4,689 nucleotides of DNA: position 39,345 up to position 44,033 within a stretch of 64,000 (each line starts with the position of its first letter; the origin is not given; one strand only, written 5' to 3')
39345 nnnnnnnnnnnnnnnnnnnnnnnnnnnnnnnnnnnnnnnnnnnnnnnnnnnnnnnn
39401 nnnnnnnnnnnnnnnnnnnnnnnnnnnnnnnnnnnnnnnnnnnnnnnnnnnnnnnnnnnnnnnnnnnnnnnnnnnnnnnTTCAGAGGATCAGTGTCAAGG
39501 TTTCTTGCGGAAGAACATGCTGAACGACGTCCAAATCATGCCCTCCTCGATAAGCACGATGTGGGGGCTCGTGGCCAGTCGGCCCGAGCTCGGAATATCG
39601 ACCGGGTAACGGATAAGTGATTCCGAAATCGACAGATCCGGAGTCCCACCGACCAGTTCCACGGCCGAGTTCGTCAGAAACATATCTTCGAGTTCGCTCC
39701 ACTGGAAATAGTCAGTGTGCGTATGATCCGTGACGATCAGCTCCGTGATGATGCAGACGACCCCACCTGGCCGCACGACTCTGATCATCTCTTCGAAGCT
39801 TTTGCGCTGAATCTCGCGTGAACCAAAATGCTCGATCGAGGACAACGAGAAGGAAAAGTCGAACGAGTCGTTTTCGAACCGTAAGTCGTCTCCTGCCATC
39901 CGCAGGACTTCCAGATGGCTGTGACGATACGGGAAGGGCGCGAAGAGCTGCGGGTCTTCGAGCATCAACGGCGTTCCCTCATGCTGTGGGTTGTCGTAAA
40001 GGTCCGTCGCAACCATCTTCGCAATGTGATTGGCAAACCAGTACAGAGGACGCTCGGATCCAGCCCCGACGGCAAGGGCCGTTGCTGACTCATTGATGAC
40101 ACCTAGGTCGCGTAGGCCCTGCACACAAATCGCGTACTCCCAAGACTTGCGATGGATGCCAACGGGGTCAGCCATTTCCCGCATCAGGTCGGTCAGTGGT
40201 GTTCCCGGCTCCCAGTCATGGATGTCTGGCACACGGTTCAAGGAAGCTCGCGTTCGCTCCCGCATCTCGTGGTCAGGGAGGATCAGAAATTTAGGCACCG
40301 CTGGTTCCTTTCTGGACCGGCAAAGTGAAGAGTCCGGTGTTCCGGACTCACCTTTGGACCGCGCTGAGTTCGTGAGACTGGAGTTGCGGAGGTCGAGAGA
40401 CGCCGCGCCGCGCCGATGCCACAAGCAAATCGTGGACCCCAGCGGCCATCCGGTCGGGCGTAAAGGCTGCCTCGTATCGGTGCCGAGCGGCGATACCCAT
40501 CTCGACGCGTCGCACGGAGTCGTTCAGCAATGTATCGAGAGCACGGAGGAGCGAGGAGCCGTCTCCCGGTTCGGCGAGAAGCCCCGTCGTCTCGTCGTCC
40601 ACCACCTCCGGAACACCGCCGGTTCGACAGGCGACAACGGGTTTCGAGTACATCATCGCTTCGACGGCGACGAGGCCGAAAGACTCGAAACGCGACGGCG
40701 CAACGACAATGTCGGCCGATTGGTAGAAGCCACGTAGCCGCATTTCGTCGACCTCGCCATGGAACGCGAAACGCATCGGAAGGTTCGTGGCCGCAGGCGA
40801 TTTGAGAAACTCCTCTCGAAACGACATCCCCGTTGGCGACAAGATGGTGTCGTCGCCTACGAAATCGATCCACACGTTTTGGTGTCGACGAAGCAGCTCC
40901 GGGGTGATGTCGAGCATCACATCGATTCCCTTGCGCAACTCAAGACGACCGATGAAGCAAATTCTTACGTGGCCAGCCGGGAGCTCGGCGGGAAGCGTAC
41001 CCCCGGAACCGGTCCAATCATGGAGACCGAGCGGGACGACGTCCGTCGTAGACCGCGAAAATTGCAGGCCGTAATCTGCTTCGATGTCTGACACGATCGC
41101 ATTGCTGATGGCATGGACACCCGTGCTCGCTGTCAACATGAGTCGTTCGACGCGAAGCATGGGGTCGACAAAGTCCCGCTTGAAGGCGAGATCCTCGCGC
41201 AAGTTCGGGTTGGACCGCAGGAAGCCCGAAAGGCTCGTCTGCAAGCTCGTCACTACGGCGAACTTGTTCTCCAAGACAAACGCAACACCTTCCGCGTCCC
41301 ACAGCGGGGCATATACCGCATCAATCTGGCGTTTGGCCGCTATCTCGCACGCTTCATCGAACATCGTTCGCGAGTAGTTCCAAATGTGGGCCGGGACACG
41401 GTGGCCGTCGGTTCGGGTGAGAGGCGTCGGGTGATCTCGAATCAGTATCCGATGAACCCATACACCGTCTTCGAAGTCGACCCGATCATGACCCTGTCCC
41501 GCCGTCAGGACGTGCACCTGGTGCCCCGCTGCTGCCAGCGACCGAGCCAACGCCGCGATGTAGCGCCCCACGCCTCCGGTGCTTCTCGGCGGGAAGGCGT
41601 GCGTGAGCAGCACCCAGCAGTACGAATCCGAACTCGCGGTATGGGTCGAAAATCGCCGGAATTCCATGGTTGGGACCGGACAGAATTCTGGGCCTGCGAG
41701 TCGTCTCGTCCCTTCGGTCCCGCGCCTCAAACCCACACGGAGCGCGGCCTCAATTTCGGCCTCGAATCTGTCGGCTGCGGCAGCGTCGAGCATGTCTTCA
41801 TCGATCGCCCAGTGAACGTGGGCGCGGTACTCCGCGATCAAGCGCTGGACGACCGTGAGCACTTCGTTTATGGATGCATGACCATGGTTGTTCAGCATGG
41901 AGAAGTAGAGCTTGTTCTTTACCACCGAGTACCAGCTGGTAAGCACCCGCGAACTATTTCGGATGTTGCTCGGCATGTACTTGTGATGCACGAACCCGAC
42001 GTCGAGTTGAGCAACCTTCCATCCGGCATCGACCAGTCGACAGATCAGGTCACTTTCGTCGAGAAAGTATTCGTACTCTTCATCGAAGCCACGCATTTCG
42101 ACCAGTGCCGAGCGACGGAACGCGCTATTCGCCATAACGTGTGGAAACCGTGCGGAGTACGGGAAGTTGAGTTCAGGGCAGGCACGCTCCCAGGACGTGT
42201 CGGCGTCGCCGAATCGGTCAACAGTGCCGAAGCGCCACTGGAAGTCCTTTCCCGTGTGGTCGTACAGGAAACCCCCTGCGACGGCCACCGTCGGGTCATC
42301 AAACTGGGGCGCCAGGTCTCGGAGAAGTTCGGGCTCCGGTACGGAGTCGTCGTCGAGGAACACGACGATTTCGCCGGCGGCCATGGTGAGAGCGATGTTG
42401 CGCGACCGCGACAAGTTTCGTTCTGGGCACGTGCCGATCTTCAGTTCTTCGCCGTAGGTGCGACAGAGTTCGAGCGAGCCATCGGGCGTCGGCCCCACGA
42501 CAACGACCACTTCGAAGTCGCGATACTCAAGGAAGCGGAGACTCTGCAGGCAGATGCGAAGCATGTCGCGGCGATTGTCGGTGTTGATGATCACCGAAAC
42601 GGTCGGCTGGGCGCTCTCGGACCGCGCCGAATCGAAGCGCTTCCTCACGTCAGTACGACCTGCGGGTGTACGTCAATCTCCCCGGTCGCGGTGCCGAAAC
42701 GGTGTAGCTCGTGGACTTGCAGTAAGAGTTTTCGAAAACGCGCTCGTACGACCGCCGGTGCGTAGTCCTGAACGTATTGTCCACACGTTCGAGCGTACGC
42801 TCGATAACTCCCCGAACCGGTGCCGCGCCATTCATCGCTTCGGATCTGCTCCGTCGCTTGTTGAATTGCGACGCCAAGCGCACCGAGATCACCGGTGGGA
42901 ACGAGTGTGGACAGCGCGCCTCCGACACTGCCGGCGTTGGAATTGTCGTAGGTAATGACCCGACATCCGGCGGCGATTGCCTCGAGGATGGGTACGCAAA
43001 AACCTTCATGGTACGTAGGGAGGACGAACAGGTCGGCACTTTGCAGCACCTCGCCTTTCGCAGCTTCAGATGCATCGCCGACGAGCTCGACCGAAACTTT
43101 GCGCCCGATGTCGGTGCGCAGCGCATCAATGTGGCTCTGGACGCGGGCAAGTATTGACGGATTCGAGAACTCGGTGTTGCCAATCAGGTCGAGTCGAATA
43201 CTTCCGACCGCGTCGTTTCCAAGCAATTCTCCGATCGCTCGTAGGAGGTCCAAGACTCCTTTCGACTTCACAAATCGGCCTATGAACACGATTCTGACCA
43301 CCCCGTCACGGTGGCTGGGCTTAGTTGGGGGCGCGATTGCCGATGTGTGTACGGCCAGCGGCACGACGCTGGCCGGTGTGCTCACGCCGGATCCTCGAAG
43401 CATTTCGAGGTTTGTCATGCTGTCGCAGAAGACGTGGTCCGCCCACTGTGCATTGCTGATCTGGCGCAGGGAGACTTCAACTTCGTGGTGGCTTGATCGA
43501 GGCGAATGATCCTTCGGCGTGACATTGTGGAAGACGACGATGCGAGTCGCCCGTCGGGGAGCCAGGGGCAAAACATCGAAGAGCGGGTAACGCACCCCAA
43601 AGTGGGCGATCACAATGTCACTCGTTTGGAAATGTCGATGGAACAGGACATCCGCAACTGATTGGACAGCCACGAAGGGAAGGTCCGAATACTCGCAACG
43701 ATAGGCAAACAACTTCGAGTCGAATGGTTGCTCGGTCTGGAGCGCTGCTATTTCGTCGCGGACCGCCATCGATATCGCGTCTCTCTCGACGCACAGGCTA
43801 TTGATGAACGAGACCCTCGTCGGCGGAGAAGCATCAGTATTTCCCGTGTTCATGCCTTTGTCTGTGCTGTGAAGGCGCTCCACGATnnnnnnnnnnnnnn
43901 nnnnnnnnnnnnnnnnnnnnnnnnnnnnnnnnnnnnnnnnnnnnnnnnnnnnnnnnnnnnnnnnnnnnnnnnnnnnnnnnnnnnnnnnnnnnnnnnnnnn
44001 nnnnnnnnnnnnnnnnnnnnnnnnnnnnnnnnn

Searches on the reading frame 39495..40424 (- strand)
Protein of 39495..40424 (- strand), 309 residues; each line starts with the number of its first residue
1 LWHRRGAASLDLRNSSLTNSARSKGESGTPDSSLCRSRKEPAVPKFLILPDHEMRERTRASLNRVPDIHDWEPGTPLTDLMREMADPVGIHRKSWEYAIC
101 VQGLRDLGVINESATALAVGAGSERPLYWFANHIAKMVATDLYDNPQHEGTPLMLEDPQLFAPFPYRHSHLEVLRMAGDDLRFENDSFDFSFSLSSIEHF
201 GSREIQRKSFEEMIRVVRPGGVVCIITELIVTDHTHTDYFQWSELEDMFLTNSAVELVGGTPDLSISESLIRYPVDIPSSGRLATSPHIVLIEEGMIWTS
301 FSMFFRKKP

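Call 3: search_protein_families(library=pfam, proteins=[window:39495-40424:-], max_evalue=0.01)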
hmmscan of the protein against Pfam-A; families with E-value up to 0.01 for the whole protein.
window:39495-40424:- (309 aa): 3 families
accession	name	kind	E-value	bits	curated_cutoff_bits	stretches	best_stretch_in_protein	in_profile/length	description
PF08241.18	Methyltransf_11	-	7.6e-10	39.7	21.2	1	117-225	1-95/95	Methyltransferase domain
PF13649.12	Methyltransf_25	-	3.9e-06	27.9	27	1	169-221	46-97/97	Methyltransferase domain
PF01209.24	Ubie_methyltran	-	0.00019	21.3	20.1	1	170-244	99-171/233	ubiE/COQ5 methyltransferase family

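Call 4: search_protein_families(library=ncbifam, proteins=[window:39495-40424:-], max_evalue=0.01)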
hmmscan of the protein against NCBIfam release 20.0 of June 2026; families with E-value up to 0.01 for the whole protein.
window:39495-40424:- (309 aa): 5 families
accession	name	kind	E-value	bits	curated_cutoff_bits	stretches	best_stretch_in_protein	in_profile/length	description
NF001241.0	PRK00216.1-2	equivalog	0.00087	19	327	1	118-226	57-148/231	demethylmenaquinone methyltransferase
NF041675.1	sarc_dimgly_tmase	equivalog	0.0016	18.5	550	1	171-233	118-176/278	sarcosine/dimethylglycine N-methyltransferase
TIGR01934.1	MenG_MenH_UbiE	subfamily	0.0027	17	158.35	1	168-230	87-146/223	ubiquinone/menaquinone biosynthesis methyltransferase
TIGR02752.1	MenG_heptapren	equivalog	0.0065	16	419.85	1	170-227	97-152/231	demethylmenaquinone methyltransferase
NF001243.0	PRK00216.1-4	equivalog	0.0078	15.6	235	0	171-227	100-154/237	demethylmenaquinone methyltransferase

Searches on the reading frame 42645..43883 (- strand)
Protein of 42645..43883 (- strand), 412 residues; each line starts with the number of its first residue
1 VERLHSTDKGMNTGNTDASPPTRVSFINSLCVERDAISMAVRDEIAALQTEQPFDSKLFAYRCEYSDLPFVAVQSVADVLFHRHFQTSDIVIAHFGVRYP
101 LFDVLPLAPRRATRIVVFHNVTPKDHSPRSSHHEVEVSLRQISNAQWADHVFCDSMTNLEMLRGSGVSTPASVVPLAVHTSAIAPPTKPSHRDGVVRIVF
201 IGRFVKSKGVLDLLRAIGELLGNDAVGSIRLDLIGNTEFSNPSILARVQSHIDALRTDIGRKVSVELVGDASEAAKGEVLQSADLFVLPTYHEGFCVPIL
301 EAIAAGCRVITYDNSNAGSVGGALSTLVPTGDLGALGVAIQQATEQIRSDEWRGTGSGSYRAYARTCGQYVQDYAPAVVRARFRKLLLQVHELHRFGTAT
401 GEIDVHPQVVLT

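Call 3: search_protein_families(library=pfam, proteins=[window:42645-43883:-], max_evalue=0.01)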
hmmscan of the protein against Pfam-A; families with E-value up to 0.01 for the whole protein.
window:42645-43883:- (412 aa): 3 families
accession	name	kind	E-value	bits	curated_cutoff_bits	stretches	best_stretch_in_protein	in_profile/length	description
PF13692.12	Glyco_trans_1_4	-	4.2e-17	63.2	27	1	197-343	3-139/142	Glycosyl transferases group 1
PF00534.26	Glycos_transf_1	-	7.4e-16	58.6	26.4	1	193-335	13-147/172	Glycosyl transferases group 1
PF20706.3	GT4-conflict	-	9.5e-08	31.9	26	1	165-318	169-317/385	Family 4 Glycosyltransferase in conflict systems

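Call 4: search_protein_families(library=ncbifam, proteins=[window:42645-43883:-], max_evalue=0.01)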
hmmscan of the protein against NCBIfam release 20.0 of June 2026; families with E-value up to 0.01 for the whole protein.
window:42645-43883:- (412 aa): 15 families
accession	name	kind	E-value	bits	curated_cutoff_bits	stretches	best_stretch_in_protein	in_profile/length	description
NF041876.1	EPS_EpsE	equivalog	7.3e-17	61.7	400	1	168-345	185-360/389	exopolysaccharide biosynthesis GT4 family glycosyltransferase EpsE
NF038295.1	EPS_HpsP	equivalog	4.4e-12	45.7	550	1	149-357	156-363/388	hormogonium polysaccharide biosynthesis glycosyltransferase HpsP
TIGR03088.1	stp2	hypoth_equivalog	3e-11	43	409.05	1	188-350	187-342/374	TIGR03088 family PEP-CTERM/XrtA system glycosyltransferase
NF047684.1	TeichurnBiosyTuaC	equivalog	3.4e-09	36.1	550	1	198-320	222-327/391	teichuronic acid biosynthesis protein TuaC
TIGR03449.1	mycothiol_MshA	equivalog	7.8e-08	31.6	462.5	1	198-336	223-350/406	D-inositol-3-phosphate glycosyltransferase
TIGR04047.1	MSMEG_0565_glyc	hypoth_equivalog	6.1e-07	28.9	259.85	1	200-345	198-340/373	MSMEG_0565 family glycosyltransferase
NF012028.0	PRK15484.1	subfamily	1.1e-06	28.1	618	1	198-312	196-307/380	lipopolysaccharide N-acetylglucosaminyltransferase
TIGR04348.1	TIGR04348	equivalog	2e-06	27.1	300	1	181-387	124-308/310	selenoneine biosynthesis selenosugar synthase SenB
NF046085.1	XrtY_assoc_Gly1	equivalog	7.5e-06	25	400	1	190-313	204-315/387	XrtY-associated glycosyltransferase XYAG1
NF038298.1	EPS_HpsO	equivalog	1.7e-05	23.8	575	1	136-348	135-354/388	hormogonium polysaccharide biosynthesis glycosyltransferase HpsO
NF047880.1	glyco_SdgA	exception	4.9e-05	22.1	800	1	197-316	317-423/488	serine-aspartate repeat adhesin O-glycosyltransferase SdgA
TIGR02149.1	glgA_Coryne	subfamily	0.00015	21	302.4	1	197-313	206-314/391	glycogen synthase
TIGR04157.1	glyco_rSAM_CFB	subfamily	0.00034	19.7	400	1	198-310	230-328/406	TIGR04157 family glycosyltransferase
TIGR03999.1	thiol_BshA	equivalog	0.00067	18.7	273.7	1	257-314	249-304/375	N-acetyl-alpha-D-glucosaminyl L-malate synthase BshA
NF053787.1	GlcN_PG_synth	equivalog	0.005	15.7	480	0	269-316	250-295/361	N-acetylglucosaminyl phosphatidylglycerol synthase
